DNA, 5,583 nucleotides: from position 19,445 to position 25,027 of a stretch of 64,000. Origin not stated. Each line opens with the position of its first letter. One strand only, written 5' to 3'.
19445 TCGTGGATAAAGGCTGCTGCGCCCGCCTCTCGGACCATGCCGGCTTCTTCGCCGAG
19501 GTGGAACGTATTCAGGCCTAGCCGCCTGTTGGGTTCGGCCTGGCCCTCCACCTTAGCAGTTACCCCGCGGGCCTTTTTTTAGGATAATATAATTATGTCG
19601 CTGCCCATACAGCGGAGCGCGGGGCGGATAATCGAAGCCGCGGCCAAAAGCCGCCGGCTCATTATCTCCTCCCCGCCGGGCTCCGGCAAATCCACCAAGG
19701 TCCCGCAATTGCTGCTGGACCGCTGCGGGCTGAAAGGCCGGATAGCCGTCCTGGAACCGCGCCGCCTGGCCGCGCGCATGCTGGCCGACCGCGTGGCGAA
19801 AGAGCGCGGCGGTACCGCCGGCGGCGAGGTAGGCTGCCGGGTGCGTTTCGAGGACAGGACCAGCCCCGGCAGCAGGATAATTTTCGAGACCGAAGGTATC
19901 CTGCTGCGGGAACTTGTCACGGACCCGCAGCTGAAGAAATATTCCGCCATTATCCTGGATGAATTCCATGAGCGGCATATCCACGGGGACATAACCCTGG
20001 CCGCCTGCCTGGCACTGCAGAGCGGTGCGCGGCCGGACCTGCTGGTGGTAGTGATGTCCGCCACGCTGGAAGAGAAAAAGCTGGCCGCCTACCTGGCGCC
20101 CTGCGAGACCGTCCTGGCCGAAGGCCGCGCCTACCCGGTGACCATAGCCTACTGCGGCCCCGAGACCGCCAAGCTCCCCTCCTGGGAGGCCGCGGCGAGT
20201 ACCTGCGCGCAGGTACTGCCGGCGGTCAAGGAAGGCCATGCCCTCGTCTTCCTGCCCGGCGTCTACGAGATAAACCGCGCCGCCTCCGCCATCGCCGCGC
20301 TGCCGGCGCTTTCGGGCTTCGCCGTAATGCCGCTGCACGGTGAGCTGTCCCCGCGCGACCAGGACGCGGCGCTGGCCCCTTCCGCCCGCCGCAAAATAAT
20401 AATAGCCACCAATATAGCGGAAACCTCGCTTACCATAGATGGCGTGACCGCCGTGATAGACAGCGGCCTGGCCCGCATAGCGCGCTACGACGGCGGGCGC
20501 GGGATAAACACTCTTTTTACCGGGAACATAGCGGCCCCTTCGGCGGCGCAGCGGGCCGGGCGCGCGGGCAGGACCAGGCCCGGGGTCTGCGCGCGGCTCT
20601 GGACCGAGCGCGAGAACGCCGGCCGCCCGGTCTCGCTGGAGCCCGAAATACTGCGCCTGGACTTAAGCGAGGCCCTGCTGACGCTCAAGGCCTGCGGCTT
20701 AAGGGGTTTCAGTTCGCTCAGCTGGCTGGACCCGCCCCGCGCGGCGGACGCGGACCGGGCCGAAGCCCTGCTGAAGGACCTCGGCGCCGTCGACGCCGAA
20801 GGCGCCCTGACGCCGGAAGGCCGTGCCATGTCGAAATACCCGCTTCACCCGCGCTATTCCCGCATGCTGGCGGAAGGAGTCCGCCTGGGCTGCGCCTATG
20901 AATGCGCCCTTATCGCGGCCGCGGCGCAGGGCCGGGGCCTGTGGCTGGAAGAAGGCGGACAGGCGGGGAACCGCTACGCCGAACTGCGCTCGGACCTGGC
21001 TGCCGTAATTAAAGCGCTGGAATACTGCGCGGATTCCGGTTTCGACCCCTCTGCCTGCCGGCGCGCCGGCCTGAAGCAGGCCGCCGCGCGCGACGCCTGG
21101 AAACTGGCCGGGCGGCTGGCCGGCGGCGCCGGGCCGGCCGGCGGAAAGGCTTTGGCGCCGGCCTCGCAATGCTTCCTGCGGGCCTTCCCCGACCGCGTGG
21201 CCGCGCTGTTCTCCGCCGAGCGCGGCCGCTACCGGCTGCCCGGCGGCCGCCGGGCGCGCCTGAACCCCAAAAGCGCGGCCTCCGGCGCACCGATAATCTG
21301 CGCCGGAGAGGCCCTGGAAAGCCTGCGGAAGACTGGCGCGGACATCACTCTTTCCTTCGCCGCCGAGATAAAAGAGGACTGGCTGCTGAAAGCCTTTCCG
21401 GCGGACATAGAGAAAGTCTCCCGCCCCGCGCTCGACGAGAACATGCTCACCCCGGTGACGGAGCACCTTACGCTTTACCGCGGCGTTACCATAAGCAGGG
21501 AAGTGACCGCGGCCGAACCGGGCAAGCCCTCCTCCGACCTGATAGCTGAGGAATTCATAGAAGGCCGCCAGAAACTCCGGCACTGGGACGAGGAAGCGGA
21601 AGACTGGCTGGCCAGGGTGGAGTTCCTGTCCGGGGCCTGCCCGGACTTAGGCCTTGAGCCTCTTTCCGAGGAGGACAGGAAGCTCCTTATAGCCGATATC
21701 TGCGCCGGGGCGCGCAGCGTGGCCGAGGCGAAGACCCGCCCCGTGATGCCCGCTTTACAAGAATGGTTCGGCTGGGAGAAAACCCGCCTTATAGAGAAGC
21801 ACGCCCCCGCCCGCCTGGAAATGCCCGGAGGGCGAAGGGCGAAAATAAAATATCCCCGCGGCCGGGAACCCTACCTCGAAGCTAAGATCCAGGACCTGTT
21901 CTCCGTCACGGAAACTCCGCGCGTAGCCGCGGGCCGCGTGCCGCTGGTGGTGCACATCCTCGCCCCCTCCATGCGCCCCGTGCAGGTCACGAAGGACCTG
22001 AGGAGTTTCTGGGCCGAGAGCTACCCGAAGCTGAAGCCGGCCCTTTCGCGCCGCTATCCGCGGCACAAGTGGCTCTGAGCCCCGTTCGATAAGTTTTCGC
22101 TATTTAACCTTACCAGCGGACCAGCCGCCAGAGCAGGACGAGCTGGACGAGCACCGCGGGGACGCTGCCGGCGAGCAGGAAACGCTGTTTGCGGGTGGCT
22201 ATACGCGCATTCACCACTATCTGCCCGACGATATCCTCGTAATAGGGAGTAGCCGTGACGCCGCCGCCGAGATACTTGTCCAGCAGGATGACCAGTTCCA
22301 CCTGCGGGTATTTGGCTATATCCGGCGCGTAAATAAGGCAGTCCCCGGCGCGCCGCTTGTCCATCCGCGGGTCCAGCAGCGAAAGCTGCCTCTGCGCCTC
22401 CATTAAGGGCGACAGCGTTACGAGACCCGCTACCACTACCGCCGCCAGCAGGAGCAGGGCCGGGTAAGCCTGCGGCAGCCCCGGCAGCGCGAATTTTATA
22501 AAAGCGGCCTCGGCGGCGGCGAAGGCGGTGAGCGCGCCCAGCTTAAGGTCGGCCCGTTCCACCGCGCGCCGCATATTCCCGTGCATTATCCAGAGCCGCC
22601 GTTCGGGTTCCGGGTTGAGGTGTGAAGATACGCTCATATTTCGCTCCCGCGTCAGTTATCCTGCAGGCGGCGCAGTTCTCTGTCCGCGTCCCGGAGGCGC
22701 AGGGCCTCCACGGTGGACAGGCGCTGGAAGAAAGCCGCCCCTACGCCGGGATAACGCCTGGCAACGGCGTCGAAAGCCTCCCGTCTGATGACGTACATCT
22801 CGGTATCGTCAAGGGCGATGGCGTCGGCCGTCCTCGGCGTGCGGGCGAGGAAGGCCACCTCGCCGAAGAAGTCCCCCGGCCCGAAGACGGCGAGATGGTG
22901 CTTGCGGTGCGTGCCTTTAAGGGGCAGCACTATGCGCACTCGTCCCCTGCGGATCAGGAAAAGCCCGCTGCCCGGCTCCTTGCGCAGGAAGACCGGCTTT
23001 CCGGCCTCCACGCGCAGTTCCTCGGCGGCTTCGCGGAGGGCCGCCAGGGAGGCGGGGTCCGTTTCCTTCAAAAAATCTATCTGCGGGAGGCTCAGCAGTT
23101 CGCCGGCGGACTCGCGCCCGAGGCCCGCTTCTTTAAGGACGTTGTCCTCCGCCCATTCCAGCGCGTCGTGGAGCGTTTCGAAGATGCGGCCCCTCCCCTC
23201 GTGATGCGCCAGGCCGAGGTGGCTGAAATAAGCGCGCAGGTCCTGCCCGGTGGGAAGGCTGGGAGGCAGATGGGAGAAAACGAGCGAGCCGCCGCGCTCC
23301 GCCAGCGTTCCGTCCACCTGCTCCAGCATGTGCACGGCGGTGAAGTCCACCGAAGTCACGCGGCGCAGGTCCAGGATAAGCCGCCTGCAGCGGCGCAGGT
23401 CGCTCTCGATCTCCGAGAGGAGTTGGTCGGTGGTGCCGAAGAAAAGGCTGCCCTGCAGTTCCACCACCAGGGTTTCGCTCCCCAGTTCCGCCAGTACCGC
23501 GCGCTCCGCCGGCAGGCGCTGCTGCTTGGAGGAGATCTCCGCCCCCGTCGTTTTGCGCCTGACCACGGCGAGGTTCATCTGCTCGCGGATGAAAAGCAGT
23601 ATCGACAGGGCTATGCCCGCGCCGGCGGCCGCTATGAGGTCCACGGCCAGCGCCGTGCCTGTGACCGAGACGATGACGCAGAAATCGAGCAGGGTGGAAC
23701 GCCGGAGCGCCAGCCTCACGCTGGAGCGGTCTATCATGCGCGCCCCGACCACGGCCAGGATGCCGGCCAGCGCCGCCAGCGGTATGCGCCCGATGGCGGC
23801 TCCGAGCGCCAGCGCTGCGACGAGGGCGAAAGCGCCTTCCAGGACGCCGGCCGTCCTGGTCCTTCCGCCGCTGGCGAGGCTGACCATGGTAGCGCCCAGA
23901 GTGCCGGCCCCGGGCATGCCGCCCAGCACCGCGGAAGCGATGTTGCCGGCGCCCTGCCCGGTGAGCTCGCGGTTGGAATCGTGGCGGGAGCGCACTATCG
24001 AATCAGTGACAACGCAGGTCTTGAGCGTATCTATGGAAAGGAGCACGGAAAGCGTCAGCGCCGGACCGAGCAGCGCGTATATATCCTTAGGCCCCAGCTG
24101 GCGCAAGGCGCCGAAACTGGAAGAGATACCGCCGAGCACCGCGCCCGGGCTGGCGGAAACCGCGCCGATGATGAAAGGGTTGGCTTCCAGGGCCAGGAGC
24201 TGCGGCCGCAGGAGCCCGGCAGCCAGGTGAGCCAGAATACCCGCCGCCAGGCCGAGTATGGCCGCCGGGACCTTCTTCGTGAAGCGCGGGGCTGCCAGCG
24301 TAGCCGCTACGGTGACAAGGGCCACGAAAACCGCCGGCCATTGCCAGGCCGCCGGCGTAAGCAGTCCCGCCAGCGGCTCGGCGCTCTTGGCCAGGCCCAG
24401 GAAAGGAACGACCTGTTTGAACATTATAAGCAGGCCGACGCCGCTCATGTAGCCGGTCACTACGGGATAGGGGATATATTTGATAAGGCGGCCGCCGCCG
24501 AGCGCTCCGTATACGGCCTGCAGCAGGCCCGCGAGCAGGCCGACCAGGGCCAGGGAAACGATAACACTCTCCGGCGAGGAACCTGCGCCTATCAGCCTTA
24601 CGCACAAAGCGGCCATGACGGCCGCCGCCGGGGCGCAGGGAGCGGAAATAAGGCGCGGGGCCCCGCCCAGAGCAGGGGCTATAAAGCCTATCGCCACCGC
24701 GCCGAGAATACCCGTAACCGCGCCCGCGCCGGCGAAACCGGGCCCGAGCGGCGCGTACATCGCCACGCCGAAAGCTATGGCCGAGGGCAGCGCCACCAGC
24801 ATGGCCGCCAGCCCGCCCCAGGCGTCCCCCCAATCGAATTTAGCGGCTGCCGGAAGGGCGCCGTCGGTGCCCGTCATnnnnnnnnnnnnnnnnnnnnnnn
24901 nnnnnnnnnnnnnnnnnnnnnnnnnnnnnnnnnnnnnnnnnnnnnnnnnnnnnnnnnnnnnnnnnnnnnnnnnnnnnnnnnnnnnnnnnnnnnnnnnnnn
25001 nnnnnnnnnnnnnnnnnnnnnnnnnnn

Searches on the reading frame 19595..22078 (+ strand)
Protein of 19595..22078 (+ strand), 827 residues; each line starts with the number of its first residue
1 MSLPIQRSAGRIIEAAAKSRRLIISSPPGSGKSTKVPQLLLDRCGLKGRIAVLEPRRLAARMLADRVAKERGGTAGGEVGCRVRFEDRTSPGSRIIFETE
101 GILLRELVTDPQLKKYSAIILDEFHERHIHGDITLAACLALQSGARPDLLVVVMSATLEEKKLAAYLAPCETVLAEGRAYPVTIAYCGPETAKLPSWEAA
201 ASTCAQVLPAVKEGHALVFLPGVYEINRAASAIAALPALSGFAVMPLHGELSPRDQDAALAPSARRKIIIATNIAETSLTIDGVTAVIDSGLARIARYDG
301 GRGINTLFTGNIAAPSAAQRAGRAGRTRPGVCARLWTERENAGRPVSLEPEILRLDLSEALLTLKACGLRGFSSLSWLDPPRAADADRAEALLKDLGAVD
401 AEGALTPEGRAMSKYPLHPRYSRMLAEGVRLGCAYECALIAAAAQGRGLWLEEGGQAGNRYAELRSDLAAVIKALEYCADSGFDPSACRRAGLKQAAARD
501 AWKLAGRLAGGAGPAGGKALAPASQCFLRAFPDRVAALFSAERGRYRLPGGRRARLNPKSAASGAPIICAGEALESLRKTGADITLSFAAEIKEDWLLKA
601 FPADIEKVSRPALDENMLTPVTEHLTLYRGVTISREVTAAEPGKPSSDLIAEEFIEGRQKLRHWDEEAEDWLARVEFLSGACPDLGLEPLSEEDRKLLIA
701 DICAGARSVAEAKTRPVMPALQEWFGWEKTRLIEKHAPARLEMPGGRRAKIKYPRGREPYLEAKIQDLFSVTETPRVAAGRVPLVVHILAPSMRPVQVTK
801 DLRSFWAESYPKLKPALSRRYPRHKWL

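Call 83: search_protein_families(library=pfam, proteins=[window:19595-22078:+], max_evalue=0.0001)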
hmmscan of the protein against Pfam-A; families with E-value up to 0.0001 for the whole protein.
window:19595-22078:+ (827 aa): 5 families
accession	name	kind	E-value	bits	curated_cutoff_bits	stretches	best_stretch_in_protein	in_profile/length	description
PF08482.15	HrpB_C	-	1.9e-38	132.2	25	1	700-826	3-129/133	ATP-dependent helicase C-terminal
PF00271.37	Helicase_C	-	2.3e-10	41.2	23.5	1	211-327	13-109/110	Helicase conserved C-terminal domain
PF04408.29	HA2_N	-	1.1e-08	35.3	21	1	389-417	1-29/29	Helicase associated domain (HA2), winged-helix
PF00270.35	DEAD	-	3.8e-08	33.7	26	1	11-161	6-162/167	DEAD/DEAH box helicase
PF21010.2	HA2_C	-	3.5e-05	24.7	21.3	0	418-462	1-47/77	Helicase associated domain (HA2), ratchet-like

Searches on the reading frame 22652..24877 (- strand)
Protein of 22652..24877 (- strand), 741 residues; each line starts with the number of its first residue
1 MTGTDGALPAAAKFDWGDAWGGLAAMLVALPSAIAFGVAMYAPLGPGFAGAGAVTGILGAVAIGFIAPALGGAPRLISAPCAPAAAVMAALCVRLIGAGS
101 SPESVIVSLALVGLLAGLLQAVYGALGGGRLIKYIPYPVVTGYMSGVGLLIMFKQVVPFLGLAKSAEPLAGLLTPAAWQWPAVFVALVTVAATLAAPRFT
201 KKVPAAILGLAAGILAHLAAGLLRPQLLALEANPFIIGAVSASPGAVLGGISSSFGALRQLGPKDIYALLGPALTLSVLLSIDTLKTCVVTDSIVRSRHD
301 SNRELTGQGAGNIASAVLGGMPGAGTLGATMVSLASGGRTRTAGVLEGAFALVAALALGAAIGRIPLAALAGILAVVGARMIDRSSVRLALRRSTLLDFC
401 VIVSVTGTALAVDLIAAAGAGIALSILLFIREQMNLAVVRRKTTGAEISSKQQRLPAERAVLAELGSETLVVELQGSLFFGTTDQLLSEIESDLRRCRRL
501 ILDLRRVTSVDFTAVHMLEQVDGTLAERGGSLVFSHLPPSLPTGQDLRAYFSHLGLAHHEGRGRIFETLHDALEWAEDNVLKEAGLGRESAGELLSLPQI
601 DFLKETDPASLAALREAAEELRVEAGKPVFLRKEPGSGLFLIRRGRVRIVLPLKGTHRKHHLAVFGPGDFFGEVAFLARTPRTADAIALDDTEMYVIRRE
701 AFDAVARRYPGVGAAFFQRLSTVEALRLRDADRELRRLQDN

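Call 55: search_protein_families(library=pfam, proteins=[window:22652-24877:-], max_evalue=0.0001)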
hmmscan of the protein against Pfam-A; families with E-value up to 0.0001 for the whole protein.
window:22652-24877:- (741 aa): 4 families
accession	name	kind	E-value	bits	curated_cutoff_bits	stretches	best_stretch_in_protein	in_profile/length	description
PF00916.26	Sulfate_transp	-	4e-45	154.7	23.2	1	17-403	3-378/380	Sulfate permease family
PF00027.35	cNMP_binding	-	2.1e-19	69.7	27.5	1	622-709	3-89/89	Cyclic nucleotide-binding domain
PF01740.26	STAS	-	1.3e-11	44.6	22.6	1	468-572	9-106/106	STAS domain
PF13466.11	STAS_2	-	2.6e-08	34.3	29.2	1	472-541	1-70/80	STAS domain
